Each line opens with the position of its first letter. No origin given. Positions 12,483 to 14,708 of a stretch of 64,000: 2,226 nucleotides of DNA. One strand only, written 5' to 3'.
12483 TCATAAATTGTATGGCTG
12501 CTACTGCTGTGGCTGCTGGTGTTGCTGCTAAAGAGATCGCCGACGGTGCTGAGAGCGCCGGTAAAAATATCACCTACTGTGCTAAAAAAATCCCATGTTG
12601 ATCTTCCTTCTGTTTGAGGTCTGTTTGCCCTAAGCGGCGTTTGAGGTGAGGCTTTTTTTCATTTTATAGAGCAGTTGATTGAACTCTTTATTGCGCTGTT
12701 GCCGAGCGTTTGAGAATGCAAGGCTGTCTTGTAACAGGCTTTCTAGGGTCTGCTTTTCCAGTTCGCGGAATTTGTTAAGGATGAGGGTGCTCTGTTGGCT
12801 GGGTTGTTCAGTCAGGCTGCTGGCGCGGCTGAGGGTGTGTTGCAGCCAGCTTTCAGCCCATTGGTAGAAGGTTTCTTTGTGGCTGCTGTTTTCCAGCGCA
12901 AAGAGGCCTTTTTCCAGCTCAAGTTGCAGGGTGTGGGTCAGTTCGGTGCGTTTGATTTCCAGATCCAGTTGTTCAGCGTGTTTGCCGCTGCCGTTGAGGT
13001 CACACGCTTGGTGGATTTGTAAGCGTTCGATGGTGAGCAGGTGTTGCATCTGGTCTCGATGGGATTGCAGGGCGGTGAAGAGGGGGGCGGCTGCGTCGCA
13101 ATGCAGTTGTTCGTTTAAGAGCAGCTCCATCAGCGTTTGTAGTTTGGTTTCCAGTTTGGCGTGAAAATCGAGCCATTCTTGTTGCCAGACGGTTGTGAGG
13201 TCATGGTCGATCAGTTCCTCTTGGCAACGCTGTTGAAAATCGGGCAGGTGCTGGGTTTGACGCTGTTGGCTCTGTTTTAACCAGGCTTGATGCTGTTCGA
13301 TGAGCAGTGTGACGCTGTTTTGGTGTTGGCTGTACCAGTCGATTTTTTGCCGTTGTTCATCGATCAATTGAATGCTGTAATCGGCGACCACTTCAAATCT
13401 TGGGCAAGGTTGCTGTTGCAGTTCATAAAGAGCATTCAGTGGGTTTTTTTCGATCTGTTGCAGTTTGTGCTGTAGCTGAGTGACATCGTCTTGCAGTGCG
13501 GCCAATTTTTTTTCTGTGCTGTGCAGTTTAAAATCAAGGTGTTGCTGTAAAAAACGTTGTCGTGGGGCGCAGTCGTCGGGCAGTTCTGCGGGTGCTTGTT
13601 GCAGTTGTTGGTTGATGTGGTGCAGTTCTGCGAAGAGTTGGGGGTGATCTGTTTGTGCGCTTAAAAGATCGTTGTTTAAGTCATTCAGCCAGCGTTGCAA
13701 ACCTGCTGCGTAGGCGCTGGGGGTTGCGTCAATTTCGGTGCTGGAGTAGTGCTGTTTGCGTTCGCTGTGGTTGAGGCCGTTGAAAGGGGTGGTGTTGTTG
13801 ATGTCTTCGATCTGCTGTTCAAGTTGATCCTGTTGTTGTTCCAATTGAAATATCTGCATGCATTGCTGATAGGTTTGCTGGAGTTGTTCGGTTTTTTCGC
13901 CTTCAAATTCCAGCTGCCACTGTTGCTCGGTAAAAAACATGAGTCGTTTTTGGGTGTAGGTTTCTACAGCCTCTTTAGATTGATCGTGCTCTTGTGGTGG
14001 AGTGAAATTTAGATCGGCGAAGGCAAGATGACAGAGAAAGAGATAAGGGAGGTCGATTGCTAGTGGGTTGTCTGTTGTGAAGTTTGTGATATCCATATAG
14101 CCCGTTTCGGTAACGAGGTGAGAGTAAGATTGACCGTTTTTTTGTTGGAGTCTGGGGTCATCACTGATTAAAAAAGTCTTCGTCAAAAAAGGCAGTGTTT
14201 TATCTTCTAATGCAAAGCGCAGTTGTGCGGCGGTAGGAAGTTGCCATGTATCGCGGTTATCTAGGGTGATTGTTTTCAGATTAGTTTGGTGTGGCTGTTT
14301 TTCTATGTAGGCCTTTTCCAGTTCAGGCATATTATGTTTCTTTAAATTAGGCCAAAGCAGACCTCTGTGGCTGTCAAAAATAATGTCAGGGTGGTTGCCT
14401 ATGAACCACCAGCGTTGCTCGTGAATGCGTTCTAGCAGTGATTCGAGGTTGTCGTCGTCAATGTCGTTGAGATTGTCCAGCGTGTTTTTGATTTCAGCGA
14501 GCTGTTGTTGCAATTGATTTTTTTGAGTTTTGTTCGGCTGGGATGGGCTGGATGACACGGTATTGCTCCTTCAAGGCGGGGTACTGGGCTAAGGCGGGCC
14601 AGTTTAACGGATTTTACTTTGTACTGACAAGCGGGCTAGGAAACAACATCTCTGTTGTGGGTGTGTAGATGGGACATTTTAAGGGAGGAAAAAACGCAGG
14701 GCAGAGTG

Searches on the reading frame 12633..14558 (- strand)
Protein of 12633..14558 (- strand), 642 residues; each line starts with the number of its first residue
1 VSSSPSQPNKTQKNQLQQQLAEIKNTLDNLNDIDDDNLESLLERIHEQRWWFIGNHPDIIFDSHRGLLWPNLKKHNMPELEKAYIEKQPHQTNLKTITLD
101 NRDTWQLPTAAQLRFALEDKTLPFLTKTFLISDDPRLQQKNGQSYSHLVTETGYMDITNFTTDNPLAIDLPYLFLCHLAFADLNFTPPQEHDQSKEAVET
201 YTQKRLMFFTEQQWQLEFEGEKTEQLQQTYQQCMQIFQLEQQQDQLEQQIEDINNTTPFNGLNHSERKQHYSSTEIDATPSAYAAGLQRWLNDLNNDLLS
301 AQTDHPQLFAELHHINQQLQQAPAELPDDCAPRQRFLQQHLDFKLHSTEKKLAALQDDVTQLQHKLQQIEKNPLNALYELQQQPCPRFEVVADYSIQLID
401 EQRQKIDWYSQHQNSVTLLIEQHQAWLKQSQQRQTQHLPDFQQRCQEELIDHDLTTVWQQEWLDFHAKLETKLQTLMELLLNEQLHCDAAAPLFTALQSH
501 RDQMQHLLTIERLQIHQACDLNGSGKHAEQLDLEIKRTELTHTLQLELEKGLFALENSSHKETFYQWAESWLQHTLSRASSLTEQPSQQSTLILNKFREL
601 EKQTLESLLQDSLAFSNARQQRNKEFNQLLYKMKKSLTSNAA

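Call 3: search_protein_families(library=pfam, proteins=[window:12633-14558:-], max_evalue=1)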
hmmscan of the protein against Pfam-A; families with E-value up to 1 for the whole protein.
window:12633-14558:- (642 aa): 3 families
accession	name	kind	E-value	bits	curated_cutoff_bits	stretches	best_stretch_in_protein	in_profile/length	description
PF04513.17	Baculo_PEP_C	-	0.067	13.7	38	1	282-369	31-111/140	Baculovirus polyhedron envelope protein, PEP, C terminus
PF07603.17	Lcl_C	-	0.26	12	34.9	1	59-118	2-58/117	Lcl C-terminal domain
PF19697.4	Atg11_middle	-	0.93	10.2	26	1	347-382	39-74/79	Atg11 middle domain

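Call 4: search_protein_families(library=ncbifam, proteins=[window:12633-14558:-], max_evalue=1)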
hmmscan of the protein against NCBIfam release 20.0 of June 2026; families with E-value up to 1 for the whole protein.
window:12633-14558:- (642 aa): 1 family
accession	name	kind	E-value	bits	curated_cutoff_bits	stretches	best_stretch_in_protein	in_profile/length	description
TIGR02338.1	gimC_beta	equivalog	0.027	14.4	73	1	11-36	24-49/110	prefoldin subunit beta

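Call 67: search_protein_families(library=padloc, proteins=[window:12633-14558:-], max_evalue=0.01)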
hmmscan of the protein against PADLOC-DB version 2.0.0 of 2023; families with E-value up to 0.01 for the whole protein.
window:12633-14558:- (642 aa): 0 families
